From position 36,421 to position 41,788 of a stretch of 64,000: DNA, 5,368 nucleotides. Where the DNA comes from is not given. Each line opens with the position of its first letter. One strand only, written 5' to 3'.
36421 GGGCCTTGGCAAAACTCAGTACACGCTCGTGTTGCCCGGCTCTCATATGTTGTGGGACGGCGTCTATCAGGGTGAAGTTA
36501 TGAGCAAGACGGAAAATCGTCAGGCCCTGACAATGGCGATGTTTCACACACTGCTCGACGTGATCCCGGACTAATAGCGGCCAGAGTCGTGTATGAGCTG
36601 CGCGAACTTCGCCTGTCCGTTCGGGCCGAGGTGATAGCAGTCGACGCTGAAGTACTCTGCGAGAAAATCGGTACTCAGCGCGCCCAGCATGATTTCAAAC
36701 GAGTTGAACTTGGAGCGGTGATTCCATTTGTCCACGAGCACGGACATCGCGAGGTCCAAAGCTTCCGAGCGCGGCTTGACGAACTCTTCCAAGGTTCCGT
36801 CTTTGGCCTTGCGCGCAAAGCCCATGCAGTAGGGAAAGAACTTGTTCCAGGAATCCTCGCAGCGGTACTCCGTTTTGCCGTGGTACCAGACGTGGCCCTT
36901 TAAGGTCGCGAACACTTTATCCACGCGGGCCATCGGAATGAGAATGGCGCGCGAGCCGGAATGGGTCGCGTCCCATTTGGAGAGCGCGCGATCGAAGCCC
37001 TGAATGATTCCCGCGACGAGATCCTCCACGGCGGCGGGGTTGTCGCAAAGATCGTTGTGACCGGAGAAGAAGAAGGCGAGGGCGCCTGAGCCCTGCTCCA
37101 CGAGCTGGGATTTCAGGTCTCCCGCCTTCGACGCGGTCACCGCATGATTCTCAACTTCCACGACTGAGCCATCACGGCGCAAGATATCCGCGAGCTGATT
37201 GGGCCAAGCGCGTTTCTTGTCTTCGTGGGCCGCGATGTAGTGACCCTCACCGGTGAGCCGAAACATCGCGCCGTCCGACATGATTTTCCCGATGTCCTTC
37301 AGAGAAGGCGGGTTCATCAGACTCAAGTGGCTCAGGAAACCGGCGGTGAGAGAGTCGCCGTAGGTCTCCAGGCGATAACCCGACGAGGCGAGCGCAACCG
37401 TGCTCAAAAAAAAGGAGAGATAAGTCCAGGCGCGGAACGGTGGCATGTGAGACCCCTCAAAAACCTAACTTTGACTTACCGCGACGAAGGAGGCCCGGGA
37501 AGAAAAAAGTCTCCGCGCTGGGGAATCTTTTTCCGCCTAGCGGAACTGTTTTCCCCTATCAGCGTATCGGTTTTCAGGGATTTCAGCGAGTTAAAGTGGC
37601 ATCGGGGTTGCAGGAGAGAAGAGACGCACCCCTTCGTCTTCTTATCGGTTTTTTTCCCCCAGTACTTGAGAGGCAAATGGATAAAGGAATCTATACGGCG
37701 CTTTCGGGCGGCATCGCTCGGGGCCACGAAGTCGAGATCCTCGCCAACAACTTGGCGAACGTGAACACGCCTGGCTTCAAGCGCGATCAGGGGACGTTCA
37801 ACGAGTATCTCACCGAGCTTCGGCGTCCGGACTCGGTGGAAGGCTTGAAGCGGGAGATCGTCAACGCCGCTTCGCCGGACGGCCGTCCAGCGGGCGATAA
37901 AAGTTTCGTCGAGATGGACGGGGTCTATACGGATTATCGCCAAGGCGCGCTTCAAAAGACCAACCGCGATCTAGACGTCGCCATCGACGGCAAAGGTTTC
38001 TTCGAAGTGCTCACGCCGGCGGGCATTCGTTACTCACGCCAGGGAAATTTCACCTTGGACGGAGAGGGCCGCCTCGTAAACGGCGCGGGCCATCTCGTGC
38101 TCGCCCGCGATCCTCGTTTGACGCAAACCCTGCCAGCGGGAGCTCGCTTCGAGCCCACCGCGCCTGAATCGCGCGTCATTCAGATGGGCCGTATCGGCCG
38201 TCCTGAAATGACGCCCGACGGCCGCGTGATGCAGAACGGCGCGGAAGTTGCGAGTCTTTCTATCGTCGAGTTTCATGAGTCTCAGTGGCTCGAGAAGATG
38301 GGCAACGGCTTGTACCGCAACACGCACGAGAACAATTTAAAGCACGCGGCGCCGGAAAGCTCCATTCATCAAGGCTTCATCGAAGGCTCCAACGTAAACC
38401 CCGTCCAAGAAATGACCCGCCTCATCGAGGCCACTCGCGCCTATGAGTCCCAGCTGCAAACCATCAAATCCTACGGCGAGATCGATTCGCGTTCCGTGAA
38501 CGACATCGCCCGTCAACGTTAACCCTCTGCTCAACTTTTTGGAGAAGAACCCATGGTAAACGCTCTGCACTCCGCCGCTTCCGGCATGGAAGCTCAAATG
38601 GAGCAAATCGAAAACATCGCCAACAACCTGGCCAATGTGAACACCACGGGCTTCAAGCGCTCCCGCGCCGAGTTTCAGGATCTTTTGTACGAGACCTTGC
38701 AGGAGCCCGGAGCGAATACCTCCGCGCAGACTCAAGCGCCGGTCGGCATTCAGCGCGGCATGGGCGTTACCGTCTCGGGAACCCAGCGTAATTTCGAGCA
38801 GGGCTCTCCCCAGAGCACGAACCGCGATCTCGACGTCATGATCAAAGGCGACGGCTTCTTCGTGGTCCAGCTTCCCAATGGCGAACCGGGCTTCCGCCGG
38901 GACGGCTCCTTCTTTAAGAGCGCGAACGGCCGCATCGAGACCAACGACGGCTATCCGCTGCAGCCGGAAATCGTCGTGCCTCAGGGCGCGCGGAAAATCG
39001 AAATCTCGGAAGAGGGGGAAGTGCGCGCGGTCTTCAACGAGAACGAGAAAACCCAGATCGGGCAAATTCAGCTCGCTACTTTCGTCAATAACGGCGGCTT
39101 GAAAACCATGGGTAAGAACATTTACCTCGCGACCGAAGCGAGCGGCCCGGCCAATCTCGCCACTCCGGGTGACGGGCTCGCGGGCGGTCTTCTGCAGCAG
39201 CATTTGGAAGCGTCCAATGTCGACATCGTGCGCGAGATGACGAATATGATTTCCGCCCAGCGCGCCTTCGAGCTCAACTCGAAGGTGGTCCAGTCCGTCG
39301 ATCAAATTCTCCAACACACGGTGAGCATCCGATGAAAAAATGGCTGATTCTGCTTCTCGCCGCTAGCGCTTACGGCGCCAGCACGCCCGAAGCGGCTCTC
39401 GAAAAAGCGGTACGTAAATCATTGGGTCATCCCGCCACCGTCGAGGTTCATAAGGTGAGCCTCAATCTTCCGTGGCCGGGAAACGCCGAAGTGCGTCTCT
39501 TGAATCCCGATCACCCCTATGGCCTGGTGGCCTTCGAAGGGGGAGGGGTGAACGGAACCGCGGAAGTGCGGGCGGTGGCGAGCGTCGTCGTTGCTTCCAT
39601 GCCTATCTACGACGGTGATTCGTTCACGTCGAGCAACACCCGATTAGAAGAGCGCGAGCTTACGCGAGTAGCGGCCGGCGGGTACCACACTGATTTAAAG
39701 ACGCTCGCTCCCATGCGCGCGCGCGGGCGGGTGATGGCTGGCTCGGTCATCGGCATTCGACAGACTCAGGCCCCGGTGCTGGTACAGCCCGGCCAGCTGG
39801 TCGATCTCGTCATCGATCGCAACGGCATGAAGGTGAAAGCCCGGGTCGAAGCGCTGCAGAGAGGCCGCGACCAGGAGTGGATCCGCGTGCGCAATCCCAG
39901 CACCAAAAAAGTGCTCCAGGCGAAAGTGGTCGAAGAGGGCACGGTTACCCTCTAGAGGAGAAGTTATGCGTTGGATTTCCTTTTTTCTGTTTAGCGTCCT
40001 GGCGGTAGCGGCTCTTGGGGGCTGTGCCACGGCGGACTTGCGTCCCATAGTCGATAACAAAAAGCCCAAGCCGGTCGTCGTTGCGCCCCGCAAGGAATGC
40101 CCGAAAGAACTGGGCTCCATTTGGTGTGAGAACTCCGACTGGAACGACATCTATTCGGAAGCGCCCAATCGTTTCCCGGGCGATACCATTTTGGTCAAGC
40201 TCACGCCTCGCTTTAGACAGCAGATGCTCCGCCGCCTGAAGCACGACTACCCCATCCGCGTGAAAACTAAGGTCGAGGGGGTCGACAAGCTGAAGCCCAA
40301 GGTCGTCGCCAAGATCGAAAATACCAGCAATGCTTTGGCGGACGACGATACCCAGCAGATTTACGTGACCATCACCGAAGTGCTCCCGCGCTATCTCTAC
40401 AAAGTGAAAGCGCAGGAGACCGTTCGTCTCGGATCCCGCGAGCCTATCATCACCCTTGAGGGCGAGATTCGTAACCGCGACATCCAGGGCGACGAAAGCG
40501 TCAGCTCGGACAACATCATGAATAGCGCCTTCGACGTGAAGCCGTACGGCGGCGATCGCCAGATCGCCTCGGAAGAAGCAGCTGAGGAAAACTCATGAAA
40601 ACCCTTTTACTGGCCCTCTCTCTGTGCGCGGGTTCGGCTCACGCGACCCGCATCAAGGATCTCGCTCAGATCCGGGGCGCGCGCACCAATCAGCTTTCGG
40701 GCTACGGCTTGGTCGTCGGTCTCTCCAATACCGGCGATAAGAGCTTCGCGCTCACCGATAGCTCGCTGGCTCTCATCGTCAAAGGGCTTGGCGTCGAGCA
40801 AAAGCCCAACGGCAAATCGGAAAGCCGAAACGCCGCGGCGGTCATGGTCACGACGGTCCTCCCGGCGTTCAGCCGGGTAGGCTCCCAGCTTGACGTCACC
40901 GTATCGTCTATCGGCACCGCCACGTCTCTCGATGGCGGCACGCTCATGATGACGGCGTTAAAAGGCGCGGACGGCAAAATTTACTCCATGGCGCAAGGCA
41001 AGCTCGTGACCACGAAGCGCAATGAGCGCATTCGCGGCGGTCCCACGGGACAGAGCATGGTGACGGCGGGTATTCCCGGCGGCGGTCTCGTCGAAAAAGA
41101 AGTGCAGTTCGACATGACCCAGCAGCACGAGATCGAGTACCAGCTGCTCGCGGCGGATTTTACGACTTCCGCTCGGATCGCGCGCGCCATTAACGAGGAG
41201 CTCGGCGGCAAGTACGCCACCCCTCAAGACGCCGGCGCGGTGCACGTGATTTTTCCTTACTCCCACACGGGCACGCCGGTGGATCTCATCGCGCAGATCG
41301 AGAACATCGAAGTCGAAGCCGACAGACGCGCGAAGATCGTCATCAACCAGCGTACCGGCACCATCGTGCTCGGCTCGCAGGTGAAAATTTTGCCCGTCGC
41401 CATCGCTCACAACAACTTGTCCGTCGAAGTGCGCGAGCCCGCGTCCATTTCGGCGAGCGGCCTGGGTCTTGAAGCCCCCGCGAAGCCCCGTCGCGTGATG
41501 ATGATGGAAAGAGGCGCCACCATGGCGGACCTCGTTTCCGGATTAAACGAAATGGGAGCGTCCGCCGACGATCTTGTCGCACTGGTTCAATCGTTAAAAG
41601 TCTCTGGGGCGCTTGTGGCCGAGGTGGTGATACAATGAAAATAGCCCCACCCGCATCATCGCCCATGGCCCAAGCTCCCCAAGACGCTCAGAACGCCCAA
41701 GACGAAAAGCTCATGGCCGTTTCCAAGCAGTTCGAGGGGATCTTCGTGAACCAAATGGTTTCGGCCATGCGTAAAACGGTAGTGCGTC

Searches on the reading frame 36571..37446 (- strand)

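Call 46: search_protein_families(library=pfam, proteins=[window:36571-37446:-], max_evalue=0.001)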
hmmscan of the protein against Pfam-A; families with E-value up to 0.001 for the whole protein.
window:36571-37446:- (291 aa): 1 family
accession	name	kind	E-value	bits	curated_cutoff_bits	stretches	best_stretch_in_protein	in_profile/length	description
PF00657.28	Lipase_GDSL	-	7.8e-05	23.3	23.6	1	30-284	5-207/208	GDSL-like Lipase/Acylhydrolase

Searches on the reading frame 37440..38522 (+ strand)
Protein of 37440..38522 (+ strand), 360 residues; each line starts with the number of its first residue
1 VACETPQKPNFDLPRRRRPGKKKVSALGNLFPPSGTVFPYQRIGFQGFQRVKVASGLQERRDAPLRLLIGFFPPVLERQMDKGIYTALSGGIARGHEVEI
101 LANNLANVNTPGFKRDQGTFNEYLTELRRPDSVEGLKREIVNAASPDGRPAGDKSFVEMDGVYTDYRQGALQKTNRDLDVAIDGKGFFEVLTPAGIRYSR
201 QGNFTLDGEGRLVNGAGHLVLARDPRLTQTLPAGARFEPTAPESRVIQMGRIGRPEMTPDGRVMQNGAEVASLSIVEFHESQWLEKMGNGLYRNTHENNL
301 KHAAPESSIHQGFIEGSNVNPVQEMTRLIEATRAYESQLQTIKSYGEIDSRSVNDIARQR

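Call 46: search_protein_families(library=pfam, proteins=[window:37440-38522:+], max_evalue=0.001)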
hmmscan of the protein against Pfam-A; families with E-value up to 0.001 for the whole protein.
window:37440-38522:+ (360 aa): 3 families
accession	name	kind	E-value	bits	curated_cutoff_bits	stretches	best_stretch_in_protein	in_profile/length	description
PF06429.18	Flg_bbr_C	-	6.3e-17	61.3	23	1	311-352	2-43/46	Flagellar basal body rod FlgEFG protein C-terminal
PF22692.1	LlgE_F_G_D1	-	2e-11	44.3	27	1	181-222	1-43/64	Flagellar hook protein FlgE/F/G D1 domain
PF00460.25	Flg_bb_rod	-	4e-09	36.7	20.7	1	84-114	1-31/31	Flagella basal body rod protein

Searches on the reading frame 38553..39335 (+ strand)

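Call 46: search_protein_families(library=pfam, proteins=[window:38553-39335:+], max_evalue=0.001)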
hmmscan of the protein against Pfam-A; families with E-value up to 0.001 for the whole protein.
window:38553-39335:+ (260 aa): 3 families
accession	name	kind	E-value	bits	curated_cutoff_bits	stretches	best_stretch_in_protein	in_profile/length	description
PF22692.1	LlgE_F_G_D1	-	1.5e-21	76.7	27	1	96-159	1-64/64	Flagellar hook protein FlgE/F/G D1 domain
PF06429.18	Flg_bbr_C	-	2.1e-19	69.2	23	1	215-257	2-44/46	Flagellar basal body rod FlgEFG protein C-terminal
PF00460.25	Flg_bb_rod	-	4e-09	36.7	20.7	1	6-35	2-31/31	Flagella basal body rod protein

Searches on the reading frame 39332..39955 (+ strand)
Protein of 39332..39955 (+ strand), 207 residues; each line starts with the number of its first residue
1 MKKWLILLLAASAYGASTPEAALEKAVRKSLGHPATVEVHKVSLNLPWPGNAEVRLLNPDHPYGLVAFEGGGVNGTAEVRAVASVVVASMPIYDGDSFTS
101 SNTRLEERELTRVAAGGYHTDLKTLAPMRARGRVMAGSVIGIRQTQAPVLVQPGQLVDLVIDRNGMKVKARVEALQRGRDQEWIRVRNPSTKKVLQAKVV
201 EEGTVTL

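Call 46: search_protein_families(library=pfam, proteins=[window:39332-39955:+], max_evalue=0.001)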
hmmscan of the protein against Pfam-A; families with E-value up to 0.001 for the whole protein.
window:39332-39955:+ (207 aa): 1 family
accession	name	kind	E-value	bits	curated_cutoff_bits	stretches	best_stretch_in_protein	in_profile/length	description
PF13144.11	ChapFlgA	-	3e-24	85.9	23.8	1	84-206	2-121/122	Chaperone for flagella basal body P-ring formation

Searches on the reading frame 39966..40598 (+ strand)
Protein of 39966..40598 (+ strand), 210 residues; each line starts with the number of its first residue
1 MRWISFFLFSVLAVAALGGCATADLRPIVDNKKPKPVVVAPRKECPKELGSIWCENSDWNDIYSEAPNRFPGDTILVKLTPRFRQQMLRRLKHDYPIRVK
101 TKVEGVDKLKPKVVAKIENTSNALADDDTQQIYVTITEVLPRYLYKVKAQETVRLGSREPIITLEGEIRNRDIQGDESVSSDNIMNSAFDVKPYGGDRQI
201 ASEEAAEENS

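Call 46: search_protein_families(library=pfam, proteins=[window:39966-40598:+], max_evalue=0.001)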
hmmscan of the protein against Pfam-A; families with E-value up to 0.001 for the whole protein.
window:39966-40598:+ (210 aa): 1 family
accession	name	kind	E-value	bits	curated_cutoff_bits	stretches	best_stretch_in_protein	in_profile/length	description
PF02107.21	FlgH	-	3.9e-12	46.6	27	1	48-190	3-147/172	Flagellar L-ring protein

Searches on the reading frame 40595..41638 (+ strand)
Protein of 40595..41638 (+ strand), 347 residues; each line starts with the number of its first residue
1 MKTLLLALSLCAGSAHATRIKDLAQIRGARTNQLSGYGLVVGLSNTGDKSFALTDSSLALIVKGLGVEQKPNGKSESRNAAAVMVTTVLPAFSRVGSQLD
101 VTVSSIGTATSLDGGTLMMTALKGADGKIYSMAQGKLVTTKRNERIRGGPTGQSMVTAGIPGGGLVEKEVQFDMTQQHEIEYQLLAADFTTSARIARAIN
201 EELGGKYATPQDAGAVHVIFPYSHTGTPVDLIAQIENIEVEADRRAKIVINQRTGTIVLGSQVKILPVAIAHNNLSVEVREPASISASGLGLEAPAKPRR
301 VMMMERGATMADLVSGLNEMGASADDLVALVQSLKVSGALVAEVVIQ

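Call 46: search_protein_families(library=pfam, proteins=[window:40595-41638:+], max_evalue=0.001)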
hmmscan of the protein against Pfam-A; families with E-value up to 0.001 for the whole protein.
window:40595-41638:+ (347 aa): 1 family
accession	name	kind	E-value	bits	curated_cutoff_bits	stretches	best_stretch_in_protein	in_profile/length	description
PF02119.21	FlgI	-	1.5e-101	340.2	25.3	1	19-346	1-343/343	Flagellar P-ring protein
